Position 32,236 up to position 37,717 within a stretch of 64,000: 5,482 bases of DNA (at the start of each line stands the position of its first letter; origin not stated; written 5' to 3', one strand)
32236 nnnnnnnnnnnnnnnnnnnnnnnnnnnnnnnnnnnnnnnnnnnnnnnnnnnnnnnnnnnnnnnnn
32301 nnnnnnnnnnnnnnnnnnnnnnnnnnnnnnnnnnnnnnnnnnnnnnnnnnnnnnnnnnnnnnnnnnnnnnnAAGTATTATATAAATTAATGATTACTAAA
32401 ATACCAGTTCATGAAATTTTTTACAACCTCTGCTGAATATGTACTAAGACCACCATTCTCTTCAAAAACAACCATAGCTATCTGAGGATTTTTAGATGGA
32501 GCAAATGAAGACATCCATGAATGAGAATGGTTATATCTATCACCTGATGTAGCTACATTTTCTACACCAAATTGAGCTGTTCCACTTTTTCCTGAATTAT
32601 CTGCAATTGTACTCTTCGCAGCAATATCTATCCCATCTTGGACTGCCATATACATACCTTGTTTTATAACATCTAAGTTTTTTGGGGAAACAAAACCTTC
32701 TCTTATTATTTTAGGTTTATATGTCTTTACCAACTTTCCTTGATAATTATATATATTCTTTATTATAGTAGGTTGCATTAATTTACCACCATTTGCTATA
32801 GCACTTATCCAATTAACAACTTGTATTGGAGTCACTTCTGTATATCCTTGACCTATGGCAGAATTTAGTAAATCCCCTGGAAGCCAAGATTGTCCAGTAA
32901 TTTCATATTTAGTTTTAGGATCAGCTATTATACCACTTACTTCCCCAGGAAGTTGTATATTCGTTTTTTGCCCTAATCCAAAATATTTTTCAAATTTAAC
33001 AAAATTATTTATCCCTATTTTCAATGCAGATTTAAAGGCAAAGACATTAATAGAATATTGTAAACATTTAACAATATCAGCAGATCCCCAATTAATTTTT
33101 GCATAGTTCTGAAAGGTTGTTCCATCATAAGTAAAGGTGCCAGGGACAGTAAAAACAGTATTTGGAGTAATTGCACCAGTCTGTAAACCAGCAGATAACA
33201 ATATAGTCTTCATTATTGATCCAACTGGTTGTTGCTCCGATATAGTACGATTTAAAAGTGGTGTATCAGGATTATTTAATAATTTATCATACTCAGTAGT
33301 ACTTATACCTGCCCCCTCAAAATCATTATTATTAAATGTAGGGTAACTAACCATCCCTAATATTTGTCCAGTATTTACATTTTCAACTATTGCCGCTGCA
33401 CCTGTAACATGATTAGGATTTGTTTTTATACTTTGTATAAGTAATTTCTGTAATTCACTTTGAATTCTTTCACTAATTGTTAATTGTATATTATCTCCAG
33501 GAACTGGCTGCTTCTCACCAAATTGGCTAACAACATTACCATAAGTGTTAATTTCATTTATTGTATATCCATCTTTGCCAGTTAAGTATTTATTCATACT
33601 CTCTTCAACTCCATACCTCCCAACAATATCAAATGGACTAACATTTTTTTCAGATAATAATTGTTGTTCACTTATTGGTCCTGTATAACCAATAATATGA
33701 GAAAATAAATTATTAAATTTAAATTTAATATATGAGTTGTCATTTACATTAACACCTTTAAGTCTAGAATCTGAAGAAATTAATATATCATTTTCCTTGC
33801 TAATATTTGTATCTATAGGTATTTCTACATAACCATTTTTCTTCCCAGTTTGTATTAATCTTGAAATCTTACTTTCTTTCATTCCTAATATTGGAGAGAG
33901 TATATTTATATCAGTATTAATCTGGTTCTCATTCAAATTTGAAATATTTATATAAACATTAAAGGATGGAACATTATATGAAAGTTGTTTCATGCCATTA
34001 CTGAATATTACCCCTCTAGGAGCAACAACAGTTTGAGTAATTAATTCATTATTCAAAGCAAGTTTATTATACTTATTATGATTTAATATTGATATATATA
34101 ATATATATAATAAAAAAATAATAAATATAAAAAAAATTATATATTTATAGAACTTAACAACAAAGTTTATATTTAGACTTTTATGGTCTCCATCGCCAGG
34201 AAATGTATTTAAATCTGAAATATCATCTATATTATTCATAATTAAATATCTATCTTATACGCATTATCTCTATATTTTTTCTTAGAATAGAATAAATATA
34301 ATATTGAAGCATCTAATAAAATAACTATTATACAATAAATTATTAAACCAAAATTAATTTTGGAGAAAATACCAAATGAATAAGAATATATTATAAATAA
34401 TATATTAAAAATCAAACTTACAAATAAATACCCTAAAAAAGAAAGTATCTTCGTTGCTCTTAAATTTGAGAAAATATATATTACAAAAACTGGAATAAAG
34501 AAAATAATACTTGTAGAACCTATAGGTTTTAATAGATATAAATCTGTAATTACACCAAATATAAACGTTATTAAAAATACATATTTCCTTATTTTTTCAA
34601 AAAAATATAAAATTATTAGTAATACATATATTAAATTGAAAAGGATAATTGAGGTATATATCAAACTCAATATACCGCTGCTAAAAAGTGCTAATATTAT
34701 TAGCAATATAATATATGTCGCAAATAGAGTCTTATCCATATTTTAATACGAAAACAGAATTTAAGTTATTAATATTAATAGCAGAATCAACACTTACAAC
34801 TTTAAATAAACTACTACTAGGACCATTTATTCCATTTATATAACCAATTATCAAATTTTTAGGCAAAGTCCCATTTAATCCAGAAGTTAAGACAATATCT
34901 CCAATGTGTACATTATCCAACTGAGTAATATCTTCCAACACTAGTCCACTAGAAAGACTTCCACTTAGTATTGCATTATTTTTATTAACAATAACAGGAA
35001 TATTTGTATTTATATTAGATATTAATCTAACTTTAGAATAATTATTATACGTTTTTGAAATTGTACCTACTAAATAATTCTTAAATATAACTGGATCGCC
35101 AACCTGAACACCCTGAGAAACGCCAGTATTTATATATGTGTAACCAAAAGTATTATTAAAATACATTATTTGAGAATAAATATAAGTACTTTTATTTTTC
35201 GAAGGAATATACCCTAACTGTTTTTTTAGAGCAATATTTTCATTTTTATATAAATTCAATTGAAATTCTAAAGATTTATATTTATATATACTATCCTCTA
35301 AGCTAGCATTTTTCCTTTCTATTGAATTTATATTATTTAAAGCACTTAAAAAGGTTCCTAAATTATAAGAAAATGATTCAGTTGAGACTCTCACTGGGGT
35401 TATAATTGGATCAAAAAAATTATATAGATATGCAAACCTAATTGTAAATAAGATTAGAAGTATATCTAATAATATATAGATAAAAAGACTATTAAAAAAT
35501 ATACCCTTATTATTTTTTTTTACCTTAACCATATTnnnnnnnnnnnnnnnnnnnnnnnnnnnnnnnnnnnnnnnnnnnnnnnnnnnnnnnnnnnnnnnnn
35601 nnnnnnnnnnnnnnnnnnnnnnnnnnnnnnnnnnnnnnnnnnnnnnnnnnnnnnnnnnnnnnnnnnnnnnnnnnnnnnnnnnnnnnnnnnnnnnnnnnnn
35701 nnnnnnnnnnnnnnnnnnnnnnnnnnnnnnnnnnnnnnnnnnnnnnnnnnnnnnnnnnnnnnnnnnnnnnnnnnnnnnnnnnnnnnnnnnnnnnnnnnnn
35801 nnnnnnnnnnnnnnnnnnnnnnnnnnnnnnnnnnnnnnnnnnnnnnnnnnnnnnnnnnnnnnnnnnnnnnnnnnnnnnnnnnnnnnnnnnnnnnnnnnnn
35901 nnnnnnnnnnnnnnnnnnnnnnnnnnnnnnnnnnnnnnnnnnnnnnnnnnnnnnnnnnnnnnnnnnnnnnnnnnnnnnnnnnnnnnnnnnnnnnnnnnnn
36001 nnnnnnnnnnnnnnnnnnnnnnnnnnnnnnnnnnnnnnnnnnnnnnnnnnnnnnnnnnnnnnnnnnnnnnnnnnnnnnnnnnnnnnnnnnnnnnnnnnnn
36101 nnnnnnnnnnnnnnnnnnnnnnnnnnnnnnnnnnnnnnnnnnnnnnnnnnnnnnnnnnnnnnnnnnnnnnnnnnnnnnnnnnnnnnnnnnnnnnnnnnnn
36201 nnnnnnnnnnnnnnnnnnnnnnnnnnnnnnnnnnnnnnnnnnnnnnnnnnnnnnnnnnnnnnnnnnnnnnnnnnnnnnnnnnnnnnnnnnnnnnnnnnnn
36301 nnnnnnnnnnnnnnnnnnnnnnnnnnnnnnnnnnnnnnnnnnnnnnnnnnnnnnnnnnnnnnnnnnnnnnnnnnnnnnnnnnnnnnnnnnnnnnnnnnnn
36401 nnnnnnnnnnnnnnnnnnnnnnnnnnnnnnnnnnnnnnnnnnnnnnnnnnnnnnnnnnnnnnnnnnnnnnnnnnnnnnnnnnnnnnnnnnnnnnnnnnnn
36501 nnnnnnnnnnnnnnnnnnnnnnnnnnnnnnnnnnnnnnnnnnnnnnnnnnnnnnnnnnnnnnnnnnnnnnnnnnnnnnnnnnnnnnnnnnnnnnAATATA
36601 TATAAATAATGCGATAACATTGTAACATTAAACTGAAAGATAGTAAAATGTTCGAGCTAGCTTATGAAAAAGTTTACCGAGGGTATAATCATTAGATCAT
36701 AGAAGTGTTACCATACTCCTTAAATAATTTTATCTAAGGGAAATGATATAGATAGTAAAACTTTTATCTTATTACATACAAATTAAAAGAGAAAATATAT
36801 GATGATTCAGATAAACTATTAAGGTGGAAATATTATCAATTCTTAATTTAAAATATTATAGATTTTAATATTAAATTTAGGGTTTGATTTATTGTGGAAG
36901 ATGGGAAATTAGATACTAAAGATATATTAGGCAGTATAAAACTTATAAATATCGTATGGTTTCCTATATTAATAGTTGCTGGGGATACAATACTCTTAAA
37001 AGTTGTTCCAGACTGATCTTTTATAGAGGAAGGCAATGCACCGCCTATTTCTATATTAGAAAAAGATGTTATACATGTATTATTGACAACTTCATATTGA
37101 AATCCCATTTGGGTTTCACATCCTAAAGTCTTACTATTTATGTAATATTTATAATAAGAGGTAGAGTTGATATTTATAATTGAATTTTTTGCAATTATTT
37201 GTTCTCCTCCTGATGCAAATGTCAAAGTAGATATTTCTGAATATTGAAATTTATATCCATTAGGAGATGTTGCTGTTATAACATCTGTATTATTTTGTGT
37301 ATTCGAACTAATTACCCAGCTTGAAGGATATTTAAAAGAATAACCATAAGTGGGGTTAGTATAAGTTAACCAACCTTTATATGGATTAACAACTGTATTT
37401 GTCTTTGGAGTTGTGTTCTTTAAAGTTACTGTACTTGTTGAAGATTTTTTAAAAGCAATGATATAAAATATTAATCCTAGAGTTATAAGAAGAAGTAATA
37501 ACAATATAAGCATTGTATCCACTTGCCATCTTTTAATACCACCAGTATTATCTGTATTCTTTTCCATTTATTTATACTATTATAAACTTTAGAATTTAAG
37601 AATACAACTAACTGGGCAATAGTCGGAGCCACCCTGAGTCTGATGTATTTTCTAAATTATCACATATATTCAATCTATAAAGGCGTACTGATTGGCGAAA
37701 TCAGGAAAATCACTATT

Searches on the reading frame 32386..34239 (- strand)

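Call 8: search_protein_families(library=pfam, proteins=[window:32386-34239:-], max_evalue=0.001)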
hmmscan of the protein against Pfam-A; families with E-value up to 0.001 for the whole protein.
window:32386-34239:- (617 aa): 2 families
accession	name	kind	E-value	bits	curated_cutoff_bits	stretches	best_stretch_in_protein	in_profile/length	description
PF00905.27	Transpeptidase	-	3e-57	194.5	22.1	1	282-610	2-298/299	Penicillin binding protein transpeptidase domain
PF03717.20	PBP_dimer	-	1.8e-26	94.1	24.4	1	71-239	2-178/180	Penicillin-binding Protein dimerisation domain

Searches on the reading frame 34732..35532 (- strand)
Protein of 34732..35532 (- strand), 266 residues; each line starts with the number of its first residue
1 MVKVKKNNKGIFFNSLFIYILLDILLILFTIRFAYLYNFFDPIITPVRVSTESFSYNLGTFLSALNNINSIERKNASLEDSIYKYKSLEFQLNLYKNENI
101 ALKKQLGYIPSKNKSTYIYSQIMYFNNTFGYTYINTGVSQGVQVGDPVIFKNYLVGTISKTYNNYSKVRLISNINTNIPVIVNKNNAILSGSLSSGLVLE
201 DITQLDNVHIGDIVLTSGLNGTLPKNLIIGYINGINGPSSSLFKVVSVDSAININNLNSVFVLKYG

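Call 8: search_protein_families(library=pfam, proteins=[window:34732-35532:-], max_evalue=0.001)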
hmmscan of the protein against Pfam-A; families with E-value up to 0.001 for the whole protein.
window:34732-35532:- (266 aa): 1 family
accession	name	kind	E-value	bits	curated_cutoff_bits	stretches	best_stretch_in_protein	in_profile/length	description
PF04085.20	MreC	-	7.3e-32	110.6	28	1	126-264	7-147/147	Rod shape-determining protein MreC, barrel core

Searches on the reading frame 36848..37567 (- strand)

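Call 8: search_protein_families(library=pfam, proteins=[window:36848-37567:-], max_evalue=0.001)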
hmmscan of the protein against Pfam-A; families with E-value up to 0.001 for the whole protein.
window:36848-37567:- (239 aa): 1 family
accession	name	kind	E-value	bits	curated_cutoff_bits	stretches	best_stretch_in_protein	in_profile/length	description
PF18933.6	PsbP_2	-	1.2e-05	25.8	27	1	24-107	6-86/184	PsbP-like protein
